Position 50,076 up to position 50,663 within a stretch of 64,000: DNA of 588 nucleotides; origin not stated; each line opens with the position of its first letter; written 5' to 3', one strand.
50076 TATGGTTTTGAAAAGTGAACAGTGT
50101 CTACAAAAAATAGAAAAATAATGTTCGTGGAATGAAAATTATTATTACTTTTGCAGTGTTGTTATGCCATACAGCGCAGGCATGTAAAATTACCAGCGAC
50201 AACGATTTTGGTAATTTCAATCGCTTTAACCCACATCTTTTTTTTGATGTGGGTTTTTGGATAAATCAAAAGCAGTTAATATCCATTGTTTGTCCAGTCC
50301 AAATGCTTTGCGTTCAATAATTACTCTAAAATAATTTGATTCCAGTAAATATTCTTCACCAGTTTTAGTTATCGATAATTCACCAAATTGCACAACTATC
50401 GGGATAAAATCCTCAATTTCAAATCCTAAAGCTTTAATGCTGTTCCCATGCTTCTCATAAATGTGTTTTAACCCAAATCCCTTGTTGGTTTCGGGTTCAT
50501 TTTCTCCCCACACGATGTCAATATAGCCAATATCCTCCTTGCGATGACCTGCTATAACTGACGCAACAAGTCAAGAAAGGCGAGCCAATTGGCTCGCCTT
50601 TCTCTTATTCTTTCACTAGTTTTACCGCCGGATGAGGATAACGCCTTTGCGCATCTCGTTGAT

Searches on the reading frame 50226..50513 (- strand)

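Call 3: search_protein_families(library=pfam, proteins=[window:50226-50513:-], max_evalue=0.1)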
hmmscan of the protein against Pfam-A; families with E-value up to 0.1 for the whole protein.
window:50226-50513:- (95 aa): 1 family
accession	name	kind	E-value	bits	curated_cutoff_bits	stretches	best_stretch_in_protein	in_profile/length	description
PF18809.6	PBECR1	-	1e-09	39.2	27.6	1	2-86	14-102/104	phage-Barnase-EndoU-ColicinE5/D-RelE like nuclease1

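Call 4: search_protein_families(library=ncbifam, proteins=[window:50226-50513:-], max_evalue=0.1)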
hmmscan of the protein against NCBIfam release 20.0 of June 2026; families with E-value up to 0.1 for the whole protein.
window:50226-50513:- (95 aa): 0 families
